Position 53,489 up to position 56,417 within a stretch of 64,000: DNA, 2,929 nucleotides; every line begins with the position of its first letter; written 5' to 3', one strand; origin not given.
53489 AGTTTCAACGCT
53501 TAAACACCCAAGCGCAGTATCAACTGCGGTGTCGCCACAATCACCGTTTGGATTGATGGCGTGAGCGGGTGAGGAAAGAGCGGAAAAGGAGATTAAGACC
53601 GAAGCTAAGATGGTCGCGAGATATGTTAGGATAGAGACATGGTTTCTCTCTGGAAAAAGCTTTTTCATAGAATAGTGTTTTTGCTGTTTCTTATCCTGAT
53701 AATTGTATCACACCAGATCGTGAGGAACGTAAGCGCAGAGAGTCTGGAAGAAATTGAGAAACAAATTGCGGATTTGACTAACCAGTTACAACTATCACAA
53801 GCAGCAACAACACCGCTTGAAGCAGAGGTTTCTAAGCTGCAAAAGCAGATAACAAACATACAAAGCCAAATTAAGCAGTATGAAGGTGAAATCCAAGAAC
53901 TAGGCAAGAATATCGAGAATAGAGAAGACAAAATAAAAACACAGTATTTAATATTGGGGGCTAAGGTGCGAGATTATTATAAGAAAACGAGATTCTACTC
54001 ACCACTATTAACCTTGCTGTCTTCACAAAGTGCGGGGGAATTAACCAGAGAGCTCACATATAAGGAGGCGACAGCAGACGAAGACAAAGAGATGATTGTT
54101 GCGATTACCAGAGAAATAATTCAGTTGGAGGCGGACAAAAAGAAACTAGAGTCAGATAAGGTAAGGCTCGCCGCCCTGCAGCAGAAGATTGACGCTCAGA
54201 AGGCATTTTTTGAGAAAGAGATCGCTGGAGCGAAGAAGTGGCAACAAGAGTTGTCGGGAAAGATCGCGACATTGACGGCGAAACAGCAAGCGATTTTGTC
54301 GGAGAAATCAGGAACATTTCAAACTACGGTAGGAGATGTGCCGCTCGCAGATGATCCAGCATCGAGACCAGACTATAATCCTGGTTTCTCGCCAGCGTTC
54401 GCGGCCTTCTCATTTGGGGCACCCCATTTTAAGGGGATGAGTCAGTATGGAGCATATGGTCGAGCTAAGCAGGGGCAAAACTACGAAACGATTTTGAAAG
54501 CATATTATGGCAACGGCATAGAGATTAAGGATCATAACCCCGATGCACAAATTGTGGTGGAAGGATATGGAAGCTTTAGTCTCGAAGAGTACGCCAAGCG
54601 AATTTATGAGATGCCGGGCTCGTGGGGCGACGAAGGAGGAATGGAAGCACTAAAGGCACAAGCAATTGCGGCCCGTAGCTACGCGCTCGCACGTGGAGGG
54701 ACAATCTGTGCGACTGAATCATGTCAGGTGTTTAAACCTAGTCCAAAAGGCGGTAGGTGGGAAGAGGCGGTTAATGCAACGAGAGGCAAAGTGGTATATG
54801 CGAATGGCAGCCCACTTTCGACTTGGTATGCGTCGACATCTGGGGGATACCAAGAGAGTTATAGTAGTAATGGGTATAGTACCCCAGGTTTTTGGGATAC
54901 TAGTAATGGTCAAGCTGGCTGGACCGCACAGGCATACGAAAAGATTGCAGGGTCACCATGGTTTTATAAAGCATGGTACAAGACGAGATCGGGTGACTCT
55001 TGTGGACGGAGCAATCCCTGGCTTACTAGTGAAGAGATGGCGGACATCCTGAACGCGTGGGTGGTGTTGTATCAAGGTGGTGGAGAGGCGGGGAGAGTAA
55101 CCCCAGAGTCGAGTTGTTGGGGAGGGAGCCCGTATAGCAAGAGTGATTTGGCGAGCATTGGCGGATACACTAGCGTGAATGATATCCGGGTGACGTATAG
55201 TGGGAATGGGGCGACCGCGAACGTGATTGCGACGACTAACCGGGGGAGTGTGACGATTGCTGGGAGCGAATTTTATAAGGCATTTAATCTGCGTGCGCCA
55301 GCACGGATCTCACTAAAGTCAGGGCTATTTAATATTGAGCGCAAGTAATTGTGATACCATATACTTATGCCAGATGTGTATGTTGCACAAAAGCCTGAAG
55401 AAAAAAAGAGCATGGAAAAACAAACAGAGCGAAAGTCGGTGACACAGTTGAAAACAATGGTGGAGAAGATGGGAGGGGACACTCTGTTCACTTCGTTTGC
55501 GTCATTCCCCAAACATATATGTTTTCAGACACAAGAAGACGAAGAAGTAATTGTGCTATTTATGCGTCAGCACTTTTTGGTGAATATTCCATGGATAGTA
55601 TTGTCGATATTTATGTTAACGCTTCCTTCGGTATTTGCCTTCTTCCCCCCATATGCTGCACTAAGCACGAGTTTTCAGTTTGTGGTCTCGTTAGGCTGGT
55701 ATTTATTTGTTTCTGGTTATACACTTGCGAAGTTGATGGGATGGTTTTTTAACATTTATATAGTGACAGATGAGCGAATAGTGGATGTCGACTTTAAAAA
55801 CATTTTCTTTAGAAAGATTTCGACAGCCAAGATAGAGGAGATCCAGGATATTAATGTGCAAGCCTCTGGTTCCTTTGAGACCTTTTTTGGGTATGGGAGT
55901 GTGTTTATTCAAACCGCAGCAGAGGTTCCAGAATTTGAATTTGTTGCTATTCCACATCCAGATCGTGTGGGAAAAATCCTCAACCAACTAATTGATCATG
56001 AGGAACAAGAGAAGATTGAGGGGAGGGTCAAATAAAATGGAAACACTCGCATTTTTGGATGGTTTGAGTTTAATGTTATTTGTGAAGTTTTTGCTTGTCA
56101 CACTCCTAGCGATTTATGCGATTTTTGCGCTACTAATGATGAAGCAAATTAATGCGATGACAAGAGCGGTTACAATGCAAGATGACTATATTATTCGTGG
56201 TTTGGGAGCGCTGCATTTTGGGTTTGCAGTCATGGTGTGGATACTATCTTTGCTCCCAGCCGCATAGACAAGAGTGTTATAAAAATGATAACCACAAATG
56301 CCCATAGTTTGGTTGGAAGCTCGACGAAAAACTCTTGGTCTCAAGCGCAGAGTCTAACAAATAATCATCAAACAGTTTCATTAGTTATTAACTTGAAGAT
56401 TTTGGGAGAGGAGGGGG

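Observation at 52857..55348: Second pilin-like mini-locus divergently paired with a coiled-coil SpoIID/LytB protein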

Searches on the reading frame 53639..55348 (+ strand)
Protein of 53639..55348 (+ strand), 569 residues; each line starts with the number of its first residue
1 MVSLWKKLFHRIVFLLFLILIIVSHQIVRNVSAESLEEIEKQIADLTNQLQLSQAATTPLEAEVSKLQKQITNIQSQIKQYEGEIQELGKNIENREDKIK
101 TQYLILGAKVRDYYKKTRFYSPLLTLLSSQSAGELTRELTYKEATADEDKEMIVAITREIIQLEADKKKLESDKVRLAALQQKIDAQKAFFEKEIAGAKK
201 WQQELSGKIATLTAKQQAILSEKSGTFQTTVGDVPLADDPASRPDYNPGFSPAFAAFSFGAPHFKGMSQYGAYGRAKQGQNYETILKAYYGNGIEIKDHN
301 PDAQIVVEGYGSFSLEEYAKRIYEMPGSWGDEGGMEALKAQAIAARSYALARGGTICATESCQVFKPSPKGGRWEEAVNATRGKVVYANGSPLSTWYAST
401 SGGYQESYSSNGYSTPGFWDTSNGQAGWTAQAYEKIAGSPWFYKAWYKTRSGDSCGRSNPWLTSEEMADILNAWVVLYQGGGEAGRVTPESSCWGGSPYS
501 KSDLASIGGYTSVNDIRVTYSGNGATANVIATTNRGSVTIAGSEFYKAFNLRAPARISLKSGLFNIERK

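Call 4: search_protein_families(library=pfam, proteins=[window:53639-55348:+], max_evalue=0.1)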
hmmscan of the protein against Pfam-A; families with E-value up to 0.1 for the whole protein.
window:53639-55348:+ (569 aa): 19 families
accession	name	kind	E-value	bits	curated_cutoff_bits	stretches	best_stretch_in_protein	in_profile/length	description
PF08486.15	SpoIID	-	6.5e-13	49.6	23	1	314-386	12-95/97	Stage II sporulation protein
PF05278.17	PEARLI-4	-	0.00059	20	29.9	1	32-84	177-229/234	Arabidopsis phospholipase-like protein (PEARLI 4)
PF13166.12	AAA_13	-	0.0016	17.7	36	1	34-91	416-474/713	AAA domain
PF11559.13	ADIP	-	0.0037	17.8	34.3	1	35-98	67-130/151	Afadin- and alpha -actinin-Binding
PF06160.17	EzrA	-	0.0038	16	39.6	1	33-99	350-416/557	Septation ring formation regulator, EzrA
PF05837.17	CENP-H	-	0.0062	16.8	29.9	1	21-101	61-142/202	Centromere protein H (CENP-H)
PF07889.17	DUF1664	-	0.0072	16.8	34.6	1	36-97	61-122/124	Protein of unknown function (DUF1664)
PF06818.20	Fez1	-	0.0079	17.1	34.4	1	34-204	45-169/199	Fez1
PF04849.18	HAP1_N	-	0.008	15.8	33.9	1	33-100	207-274/307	HAP1 N-terminal conserved region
PF08614.16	ATG16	-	0.0092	16.6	33.7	1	37-101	98-162/200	Autophagy protein 16 (ATG16)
PF24319.2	DUF7491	-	0.0093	16.6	30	0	36-90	30-84/90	Coiled-coil region of unknown function (DUF7491)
PF17097.10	Kre28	-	0.012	15.1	27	1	58-199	120-255/365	Spindle pole body component Kre28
PF12795.12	MscS_porin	-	0.015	15.3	34.4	1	31-95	75-139/238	Mechanosensitive ion channel porin domain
PF09486.15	HrpB7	-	0.021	15.7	29.7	1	22-86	74-138/157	Bacterial type III secretion protein (HrpB7)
PF03836.20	RasGAP_C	-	0.023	15.2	26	0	36-116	31-104/137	RasGAP C-terminus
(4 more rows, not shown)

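Call 8: search_protein_families(library=ncbifam, proteins=[window:53639-55348:+], max_evalue=0.01)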
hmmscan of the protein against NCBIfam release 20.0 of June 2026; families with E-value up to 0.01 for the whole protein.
window:53639-55348:+ (569 aa): 18 families
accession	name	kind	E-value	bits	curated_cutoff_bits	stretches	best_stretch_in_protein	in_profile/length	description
TIGR02669.1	SpoIID_LytB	domain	1.8e-28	100.3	83.3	2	315-409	8-108/270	SpoIID/LytB domain-containing protein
TIGR02870.1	spore_II_D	equivalog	5.3e-14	52.1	234.75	2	259-298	299-337/338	stage II sporulation protein D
NF033930.1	pneumo_PspA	exception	7.1e-06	25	850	1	31-207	175-355/659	pneumococcal surface protein A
NF003034.1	PRK03918.1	equivalog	3.9e-05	21.8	700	1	34-223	224-421/878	DNA double-strand break repair ATPase Rad50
TIGR02168.1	SMC_prok_B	equivalog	6.8e-05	20.8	567.35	1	35-218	317-502/1181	chromosome segregation protein SMC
NF046104.1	PptglHdxlasePcsB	equivalog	0.00019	20.8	450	1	19-224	12-222/400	peptidoglycan hydrolase PcsB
NF050014.1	HpsJ_like_B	equivalog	0.00032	20.5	260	1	4-88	84-171/254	hormogonium polysaccharide biosynthesis protein HpsJ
TIGR02169.1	SMC_prok_A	equivalog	0.00037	18.3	729.4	1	30-221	692-883/1165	chromosome segregation protein SMC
NF006543.0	PRK09039.1-2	equivalog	0.00067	19.6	305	1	13-99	29-119/350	peptidoglycan -binding protein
TIGR04523.1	Mplasa_alph_rch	subfamily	0.0017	16.3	270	1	35-100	76-548/745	helix-rich protein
NF006545.0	PRK09039.1-4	equivalog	0.0021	17.8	372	1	8-89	26-108/342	peptidoglycan -binding protein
TIGR04211.1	SH3_and_anchor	equivalog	0.0021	17.7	65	1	32-111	64-142/198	TIGR04211 family SH3 domain-containing protein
NF045487.1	ASRP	equivalog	0.0041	15.8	300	0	35-205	219-388/593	archaea-specific SMC-related protein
NF038305.1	HpsJ_fam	subfamily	0.0042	17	60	1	11-87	85-156/234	HpsJ family protein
NF038350.1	taxis_HmpF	equivalog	0.005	15.3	200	0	158-219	124-185/553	pilus motility taxis protein HmpF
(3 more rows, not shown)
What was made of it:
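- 53639..55348 (+): Secreted coiled-coil protein with a SpoIID/LytB-type lytic transglycosylase domain, 569 aa. Signal peptide: residues 1-33 (53639-53737). Coiled-coil hairpin: residues 36-224 (53744-54310). Catalytic region: residues 225-569 (54311-55345). Candidate catalytic Glu324: 54608-54610. TIGR02669 100.3 bits, PF08486 (calls 4, 8).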

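Call 10: find_homologous_proteins(query=window:53639-55348:+, max_evalue=1e-10)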
Query window:53639-55348:+ (569 aa): 5739 proteins with E <= 1e-10 among 8000 candidates; the best 120 are listed.
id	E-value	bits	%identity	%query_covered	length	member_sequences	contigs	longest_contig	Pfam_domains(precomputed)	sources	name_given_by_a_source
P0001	0.0e+0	1275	100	100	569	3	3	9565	PF08486.16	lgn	-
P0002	0.0e+0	1174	90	100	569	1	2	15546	PF08486.16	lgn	-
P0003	0.0e+0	1159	89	100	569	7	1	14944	PF08486.16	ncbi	-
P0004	0.0e+0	1127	87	100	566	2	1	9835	PF08486.16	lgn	-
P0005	0.0e+0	1116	86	100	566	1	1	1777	PF08486.16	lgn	-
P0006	0.0e+0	1112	86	100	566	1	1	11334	PF08486.16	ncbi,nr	ncbi:MAG: hypothetical protein E6R05_02425 [Candidatus Moraniibacteriota bacterium]|nr:MAG: hypothet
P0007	0.0e+0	1107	86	100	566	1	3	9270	PF08486.16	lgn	-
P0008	0.0e+0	1101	89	95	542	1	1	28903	PF08486.16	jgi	-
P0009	0.0e+0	1101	89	95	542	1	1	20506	PF08486.16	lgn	-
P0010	0.0e+0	1099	85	100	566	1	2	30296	PF08486.16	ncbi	-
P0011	0.0e+0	1098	84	100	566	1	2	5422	PF08486.16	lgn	-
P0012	0.0e+0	1095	85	100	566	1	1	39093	PF08486.16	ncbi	-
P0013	0.0e+0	1093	85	100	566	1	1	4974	PF08486.16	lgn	-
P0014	0.0e+0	1084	88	95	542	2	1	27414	PF08486.16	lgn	-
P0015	0.0e+0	1082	84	100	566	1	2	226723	PF08486.16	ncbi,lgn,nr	ncbi:hypothetical protein KBD69_00895 [Candidatus Woesebacteria bacterium]|nr:hypothetical protein [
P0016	0.0e+0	1080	83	100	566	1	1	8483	PF08486.16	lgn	-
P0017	0.0e+0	1076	83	100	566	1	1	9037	PF08486.16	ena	-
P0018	0.0e+0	1073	83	100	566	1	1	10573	PF08486.16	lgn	-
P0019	0.0e+0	1064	81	100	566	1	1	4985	PF08486.16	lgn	-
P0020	0.0e+0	1059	82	100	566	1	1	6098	PF08486.16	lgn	-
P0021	0.0e+0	1032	78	100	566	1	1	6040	PF08486.16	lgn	-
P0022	0.0e+0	1020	79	100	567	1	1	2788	PF08486.16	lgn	-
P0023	1.8e-297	1005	80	95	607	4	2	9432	PF08486.16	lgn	-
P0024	5.5e-297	1004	78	99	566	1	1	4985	PF08486.16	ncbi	-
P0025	7.4e-297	1003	78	100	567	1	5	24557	PF08486.16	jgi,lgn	-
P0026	2.4e-296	1002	77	100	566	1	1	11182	PF08486.16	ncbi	-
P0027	2.9e-295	998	77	100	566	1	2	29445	PF08486.16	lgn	-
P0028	8.4e-295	997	76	100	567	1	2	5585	PF08486.16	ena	-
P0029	1.2e-293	993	78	98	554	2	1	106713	PF11559.14,PF08486.16,PF14362.12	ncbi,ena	-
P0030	2.1e-293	992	77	97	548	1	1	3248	PF08486.16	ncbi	-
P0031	7.7e-293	990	76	100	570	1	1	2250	PF08486.16,PF14362.12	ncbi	-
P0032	2.3e-292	989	76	100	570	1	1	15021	PF11559.14,PF08486.16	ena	-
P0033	2.3e-292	989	76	100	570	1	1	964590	PF11559.14,PF08486.16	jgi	jgi:peptidoglycan hydrolase CwlO-like protein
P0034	3.9e-292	988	76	100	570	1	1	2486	PF08486.16,PF14362.12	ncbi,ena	-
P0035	3.4e-291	985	79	95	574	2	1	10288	PF08486.16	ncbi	ncbi:MAG: SpoIID/LytB domain-containing protein, partial [bacterium]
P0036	6.9e-291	984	80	94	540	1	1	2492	PF08486.16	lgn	-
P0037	1.3e-290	983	76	100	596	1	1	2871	PF08486.16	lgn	-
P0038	1.3e-290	983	75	100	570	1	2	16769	PF08486.16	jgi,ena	jgi:peptidoglycan hydrolase-like amidase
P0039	2.0e-290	982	76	100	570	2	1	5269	PF08486.16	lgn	-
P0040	2.8e-290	982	75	100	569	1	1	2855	PF08486.16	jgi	jgi:peptidoglycan hydrolase CwlO-like protein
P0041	3.1e-290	982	76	100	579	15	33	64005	PF08486.16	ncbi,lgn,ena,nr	ncbi:MAG: hypothetical protein UX84_C0002G0050 [Microgenomates group bacterium GW2011_GWD1_47_13]|nr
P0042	5.3e-290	981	76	100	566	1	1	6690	PF08486.16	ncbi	-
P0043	1.0e-289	980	75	100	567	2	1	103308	PF08486.16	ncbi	-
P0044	1.4e-289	979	75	99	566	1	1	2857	PF08486.16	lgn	-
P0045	2.5e-289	979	75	100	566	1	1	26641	PF08486.16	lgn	-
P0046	7.6e-289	977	76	100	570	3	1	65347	PF11559.14,PF08486.16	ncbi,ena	-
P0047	1.3e-288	976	77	96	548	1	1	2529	PF08486.16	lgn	-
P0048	5.4e-288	974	75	99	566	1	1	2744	PF08486.16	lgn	-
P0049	6.0e-288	974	76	97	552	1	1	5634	PF08486.16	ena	-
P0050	7.3e-288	974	76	97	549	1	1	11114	PF08486.16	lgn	-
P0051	1.5e-287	973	76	99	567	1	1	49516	PF08486.16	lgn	-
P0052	1.8e-287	973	76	97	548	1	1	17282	PF08486.16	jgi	jgi:peptidoglycan hydrolase CwlO-like protein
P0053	1.8e-287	972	75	100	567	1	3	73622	PF08486.16,PF24627.2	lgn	-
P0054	2.5e-287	972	75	100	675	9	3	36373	PF08486.16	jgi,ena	-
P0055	4.6e-287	971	76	96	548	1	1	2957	PF08486.16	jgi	jgi:peptidoglycan hydrolase CwlO-like protein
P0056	1.2e-286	970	75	100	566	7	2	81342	PF08486.16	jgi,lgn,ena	-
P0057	2.6e-286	969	75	99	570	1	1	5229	PF08486.16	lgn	-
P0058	8.7e-286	967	78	95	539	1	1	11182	PF08486.16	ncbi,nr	ncbi:hypothetical protein KBD75_03445 [Candidatus Woesebacteria bacterium]|nr:hypothetical protein [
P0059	9.9e-286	967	75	99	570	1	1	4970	PF08486.16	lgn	-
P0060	3.7e-285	965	73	100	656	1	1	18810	PF08486.16,PF24161.2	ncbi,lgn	-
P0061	5.0e-285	964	76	96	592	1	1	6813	PF08486.16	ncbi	-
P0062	2.6e-284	962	74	98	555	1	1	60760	PF08486.16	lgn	-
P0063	4.9e-284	961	78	95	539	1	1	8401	PF08486.16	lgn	-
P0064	1.2e-283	960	73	100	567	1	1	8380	PF08486.16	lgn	-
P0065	1.8e-283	959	75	100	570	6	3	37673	PF08486.16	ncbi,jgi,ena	jgi:peptidoglycan hydrolase CwlO-like protein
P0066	5.7e-283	958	73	100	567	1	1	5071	PF08486.16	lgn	-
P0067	8.2e-283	957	74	99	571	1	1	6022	PF08486.16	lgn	-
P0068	1.7e-282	956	73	100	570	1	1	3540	PF08486.16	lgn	-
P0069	1.8e-282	956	75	99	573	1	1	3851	PF08486.16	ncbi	-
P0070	1.9e-281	953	74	96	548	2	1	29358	PF08486.16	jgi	-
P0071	1.3e-280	950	75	99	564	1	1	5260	PF08486.16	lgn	-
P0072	2.3e-280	949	74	99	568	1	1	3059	PF08486.16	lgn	-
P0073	2.6e-280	949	75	98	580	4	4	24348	PF08486.16,PF27605.1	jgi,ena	-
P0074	6.1e-280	948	77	94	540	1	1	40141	PF08486.16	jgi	-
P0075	1.8e-279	946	76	95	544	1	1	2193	PF08486.16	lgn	-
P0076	1.1e-278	944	75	97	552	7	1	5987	PF08486.16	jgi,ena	-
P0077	1.2e-278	943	73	99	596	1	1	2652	PF08486.16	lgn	-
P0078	2.2e-278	942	77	94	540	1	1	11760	PF08486.16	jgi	-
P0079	4.4e-278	941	76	93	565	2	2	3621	PF08486.16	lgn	-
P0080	7.4e-278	941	74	100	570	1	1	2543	PF08486.16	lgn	-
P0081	1.1e-277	940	74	98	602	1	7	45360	PF08486.16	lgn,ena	-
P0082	1.6e-277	940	74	99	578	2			PF08486.16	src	-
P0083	6.0e-277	938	73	100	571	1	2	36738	PF08486.16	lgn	-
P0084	1.3e-276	937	74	97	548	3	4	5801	PF08486.16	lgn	-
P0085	4.1e-275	932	74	97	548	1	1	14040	PF08486.16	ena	-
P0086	4.2e-275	932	73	99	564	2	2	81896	PF08486.16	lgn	-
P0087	1.4e-274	930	72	98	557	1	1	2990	PF08486.16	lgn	-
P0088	3.1e-274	929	72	99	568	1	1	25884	PF08486.16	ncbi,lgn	ncbi:MAG: SpoIID/LytB domain-containing protein [bacterium]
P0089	2.7e-273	926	73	100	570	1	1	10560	PF08486.16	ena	-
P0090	1.2e-272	924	71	99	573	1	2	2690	PF08486.16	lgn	-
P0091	1.5e-272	923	74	97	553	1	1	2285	PF08486.16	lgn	-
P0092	1.7e-272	923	73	98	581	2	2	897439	PF08486.16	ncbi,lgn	-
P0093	1.9e-271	920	73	97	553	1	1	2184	PF08486.16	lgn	-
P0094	2.3e-271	919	73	98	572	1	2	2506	PF08486.16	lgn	-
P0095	4.0e-271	919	71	99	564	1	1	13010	PF08486.16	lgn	-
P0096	7.8e-271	918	70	98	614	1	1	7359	PF08486.16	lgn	-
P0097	7.8e-271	918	72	98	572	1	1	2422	PF08486.16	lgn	-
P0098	9.4e-271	917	71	100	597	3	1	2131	PF08486.16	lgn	-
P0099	3.0e-270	916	73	96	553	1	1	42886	PF08486.16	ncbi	-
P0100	3.0e-270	916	73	96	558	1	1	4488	PF08486.16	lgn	-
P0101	7.3e-270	914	76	95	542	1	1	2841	PF08486.16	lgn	-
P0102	1.7e-269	913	73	96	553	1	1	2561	PF08486.16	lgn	-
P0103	1.6e-267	907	74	95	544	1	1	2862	PF08486.16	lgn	-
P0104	7.1e-267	905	70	98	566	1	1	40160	PF08486.16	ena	-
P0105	1.0e-264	897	70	99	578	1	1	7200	PF08486.16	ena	-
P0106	1.1e-264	897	71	99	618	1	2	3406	PF08486.16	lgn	-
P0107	1.3e-261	887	70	98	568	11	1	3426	PF08486.16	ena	-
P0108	8.9e-261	884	71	98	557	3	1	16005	PF08486.16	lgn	-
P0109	3.0e-260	883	68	99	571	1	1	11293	PF08486.16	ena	-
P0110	9.0e-260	881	76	91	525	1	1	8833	PF08486.16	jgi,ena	-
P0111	1.6e-259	880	69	98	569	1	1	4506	PF08486.16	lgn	-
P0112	2.2e-259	880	69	98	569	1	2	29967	PF08486.16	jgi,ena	-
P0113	1.1e-258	877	69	98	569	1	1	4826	PF08486.16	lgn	-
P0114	3.9e-258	876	70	98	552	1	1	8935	PF08486.16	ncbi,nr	ncbi:MAG TPA: SpoIID/LytB domain-containing protein [Candidatus Woesebacteria bacterium]|nr:SpoIID/L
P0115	3.4e-257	873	69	95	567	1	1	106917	PF08486.16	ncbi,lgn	-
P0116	6.2e-257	872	67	99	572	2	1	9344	PF08486.16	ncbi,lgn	-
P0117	2.9e-256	869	67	99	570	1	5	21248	PF08486.16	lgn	-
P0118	2.3e-255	867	68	99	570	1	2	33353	PF08486.16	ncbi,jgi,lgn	jgi:peptidoglycan hydrolase CwlO-like protein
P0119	2.7e-255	866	68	97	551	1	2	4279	PF08486.16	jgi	jgi:peptidoglycan hydrolase CwlO-like protein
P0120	3.9e-255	866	67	99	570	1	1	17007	PF08486.16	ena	-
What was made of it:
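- One source names homologues 'CwlO-like' (call 10).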

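Call 12: find_related_loci(query=A2, collection=genome_contigs, flank=8000)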
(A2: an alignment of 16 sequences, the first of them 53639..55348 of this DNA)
Query A2 (569 aa) in genome_contigs; peptide patterns used: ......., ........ (x = any residue, [..] = any of these).
421 stretches matched a pattern; 311 encode a relative of the query (tblastn E <= 1e-3); the best 80 are kept; 80 distinct loci.
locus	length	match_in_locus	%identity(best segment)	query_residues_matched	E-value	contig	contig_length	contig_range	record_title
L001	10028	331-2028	85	1-569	0e+0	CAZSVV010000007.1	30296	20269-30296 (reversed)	MAG TPA_asm: uncultured Pseudomonadales bacterium isolate SRP219642_co6_386 genome assembly, contig: NODE_1089_length_30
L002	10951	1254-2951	85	1-569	0e+0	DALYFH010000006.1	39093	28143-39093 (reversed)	MAG TPA_asm: Candidatus Woesebacteria bacterium isolate CTOTU14276 NODE_167_length_39093_cov_4.840258, whole genome shot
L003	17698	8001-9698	84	1-569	0e+0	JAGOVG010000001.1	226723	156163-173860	Candidatus Woesebacteria bacterium isolate Gw_Eff_bin_546 Gw_Eff_34_length_226723_cov_8.811360, whole genome shotgun seq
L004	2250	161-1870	76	1-569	0e+0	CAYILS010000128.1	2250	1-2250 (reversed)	MAG TPA_asm: uncultured Pseudomonadales bacterium isolate ERP119705_co23_57 genome assembly, contig: NODE_63218_length_2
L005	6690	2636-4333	76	1-569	0e+0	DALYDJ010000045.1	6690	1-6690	MAG TPA_asm: Candidatus Woesebacteria bacterium isolate CTOTU14224 NODE_3116_length_6690_cov_3.521929, whole genome shot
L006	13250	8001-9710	76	1-569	0e+0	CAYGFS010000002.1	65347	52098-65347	MAG TPA_asm: uncultured Pseudomonadales bacterium isolate ERP113451_co1_9 genome assembly, contig: NODE_287_length_65347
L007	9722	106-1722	79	31-569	0e+0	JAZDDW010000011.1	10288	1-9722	MAG: bacterium isolate MEGAHIT-group-0.11 k141_12859684, whole genome shotgun sequence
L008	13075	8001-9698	75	1-569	0e+0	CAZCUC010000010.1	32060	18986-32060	MAG TPA_asm: uncultured Pseudomonadales bacterium isolate SRP286056_co1_428 genome assembly, contig: NODE_1535_length_32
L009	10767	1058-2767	75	1-569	0e+0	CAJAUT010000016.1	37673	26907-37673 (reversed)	uncultured bacterium isolate Loc080925-6m_bin-0061 genome assembly, contig: bin-0061:16/34, whole genome shotgun sequenc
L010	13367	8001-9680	75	1-563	0e+0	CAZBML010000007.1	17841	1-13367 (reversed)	MAG TPA_asm: uncultured Pseudomonadales bacterium isolate SRP278252_co2_164 genome assembly, contig: NODE_6516_length_17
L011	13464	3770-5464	73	2-569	0e+0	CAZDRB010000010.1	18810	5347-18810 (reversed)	MAG TPA_asm: uncultured Pseudomonadales bacterium isolate SRP093185_co1_60 genome assembly, contig: NODE_1845_length_188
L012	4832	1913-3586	70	12-569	0e+0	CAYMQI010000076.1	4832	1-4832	MAG TPA_asm: uncultured Pseudomonadales bacterium isolate SRP050083_co2_357 genome assembly, contig: NODE_16892_length_4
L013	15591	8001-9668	69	12-569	0e+0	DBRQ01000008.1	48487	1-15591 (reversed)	MAG TPA_asm: Candidatus Pacebacteria bacterium UBA1364 UBA1364_contig_987, whole genome shotgun sequence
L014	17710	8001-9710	67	8-569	0e+0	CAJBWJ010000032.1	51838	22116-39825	uncultured bacterium isolate Loc080925-5-5m_bin-0562 genome assembly, contig: bin-0562:32/86, whole genome shotgun seque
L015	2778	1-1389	79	108-569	0e+0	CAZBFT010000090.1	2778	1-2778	MAG TPA_asm: uncultured Pseudomonadales bacterium isolate SRP050083_co7_41 genome assembly, contig: NODE_56826_length_27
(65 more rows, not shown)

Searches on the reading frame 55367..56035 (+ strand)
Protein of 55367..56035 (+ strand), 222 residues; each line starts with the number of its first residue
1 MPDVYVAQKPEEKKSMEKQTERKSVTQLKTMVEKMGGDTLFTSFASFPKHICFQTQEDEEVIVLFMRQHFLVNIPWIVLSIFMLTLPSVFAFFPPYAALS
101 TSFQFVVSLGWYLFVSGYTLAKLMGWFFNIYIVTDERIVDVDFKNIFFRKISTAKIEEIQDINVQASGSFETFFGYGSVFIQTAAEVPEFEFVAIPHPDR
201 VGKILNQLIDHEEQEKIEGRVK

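Call 4: search_protein_families(library=pfam, proteins=[window:55367-56035:+], max_evalue=0.1)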
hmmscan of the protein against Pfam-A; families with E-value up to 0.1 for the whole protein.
window:55367-56035:+ (222 aa): 1 family
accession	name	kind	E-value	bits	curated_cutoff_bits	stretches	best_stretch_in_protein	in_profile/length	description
PF03703.20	bPH_2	-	3.7e-05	24.3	22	1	127-201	2-74/78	Bacterial PH domain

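Call 8: search_protein_families(library=ncbifam, proteins=[window:55367-56035:+], max_evalue=0.01)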
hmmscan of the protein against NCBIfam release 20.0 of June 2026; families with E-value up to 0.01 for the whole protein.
window:55367-56035:+ (222 aa): 1 family
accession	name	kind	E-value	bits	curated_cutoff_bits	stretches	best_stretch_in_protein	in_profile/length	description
TIGR01115.1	pufM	equivalog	0.00055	19.3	364.25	1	4-135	11-138/305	photosynthetic reaction center subunit M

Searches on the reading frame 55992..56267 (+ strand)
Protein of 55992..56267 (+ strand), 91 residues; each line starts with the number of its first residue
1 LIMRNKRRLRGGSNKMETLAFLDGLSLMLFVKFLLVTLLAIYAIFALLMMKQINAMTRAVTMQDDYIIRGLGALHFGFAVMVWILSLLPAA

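Call 4: search_protein_families(library=pfam, proteins=[window:55992-56267:+], max_evalue=0.1)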
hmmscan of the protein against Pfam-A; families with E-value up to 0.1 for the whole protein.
window:55992-56267:+ (91 aa): 1 family
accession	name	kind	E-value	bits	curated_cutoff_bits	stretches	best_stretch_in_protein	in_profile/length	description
PF18901.5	DUF5657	-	1.2e-14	54.6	25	1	30-88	1-59/61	Family of unknown function (DUF5657)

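Call 8: search_protein_families(library=ncbifam, proteins=[window:55992-56267:+], max_evalue=0.01)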
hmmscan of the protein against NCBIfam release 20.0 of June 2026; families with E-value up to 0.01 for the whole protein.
window:55992-56267:+ (91 aa): 0 families
